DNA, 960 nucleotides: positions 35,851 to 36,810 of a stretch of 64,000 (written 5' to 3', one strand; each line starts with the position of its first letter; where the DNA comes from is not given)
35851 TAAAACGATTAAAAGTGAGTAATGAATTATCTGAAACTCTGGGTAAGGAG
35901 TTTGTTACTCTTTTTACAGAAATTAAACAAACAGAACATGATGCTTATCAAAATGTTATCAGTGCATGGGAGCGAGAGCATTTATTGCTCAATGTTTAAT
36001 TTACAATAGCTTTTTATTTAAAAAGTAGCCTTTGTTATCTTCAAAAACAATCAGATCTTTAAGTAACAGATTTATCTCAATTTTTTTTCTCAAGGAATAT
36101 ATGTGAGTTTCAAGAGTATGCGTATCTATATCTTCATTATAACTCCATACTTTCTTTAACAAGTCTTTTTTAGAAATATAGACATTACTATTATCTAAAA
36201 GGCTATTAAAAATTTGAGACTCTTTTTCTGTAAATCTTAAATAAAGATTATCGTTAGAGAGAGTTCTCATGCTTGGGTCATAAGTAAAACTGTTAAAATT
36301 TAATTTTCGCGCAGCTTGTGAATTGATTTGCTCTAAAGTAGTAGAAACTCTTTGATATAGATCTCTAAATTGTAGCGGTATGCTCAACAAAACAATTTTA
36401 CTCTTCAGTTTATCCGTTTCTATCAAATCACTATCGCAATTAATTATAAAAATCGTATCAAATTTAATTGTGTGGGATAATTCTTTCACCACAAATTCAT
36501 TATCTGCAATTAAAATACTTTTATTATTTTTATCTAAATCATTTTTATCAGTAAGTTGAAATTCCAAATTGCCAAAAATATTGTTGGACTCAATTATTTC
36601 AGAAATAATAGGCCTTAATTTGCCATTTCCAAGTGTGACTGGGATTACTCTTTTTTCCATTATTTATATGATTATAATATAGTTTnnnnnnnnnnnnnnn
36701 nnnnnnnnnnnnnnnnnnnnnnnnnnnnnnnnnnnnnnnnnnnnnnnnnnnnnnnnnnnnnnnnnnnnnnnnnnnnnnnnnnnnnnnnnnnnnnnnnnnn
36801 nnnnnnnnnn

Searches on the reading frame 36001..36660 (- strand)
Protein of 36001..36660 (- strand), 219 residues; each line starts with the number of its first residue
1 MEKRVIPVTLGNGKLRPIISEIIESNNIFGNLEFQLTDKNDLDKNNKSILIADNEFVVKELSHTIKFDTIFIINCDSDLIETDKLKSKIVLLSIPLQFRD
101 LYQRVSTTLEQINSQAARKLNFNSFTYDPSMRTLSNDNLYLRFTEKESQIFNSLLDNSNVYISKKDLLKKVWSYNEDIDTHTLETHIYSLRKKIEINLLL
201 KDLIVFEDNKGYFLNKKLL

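Call 36: list_cluster_members(proteins=[P0209, P0207, P0206, P0208, P0210, window:34036-34605:+, window:36001-36660:-, window:36686-37180:+, window:37177-37830:-, window:39043-39618:+])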
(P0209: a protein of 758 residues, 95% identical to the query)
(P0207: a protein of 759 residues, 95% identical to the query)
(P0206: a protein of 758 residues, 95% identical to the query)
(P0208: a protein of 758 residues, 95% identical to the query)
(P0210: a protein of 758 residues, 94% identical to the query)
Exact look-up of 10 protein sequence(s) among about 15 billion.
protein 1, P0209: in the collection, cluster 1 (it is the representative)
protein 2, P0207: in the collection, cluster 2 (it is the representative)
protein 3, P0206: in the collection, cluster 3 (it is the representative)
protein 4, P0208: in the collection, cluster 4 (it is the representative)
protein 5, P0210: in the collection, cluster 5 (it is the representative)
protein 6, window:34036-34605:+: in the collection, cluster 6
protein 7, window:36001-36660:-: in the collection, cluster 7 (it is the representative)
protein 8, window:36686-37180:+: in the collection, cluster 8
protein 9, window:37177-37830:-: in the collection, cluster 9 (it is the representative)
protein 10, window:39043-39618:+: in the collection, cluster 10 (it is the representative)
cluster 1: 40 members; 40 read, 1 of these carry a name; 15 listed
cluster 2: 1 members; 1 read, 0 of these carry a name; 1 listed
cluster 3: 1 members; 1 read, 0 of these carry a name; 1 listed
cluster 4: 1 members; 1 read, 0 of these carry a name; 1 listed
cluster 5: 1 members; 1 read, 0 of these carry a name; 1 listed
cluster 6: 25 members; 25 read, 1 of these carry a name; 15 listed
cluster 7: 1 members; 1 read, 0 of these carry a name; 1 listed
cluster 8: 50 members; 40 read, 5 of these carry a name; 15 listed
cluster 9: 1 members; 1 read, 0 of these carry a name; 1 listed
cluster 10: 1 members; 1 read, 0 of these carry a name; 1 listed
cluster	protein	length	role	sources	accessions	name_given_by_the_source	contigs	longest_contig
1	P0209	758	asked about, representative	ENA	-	-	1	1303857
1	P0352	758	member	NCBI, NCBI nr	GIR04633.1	MAG: hypothetical protein CM15mP16_00100 [Candidatus Pelagibacterales bacterium] | MAG: hypothetical protein CM15mP16_00100 [Pelagibacterales bacterium]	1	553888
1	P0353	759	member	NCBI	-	-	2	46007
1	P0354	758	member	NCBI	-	-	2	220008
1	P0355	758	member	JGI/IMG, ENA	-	-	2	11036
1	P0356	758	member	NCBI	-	-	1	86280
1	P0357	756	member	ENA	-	-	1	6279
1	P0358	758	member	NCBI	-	-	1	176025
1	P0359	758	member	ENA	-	-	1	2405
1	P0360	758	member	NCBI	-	-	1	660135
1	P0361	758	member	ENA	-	-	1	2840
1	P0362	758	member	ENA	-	-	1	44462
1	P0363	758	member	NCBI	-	-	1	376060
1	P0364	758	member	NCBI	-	-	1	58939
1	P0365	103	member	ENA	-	-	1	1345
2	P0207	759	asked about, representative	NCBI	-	-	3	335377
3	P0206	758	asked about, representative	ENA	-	-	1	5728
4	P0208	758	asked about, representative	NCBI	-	-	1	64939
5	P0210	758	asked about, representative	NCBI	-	-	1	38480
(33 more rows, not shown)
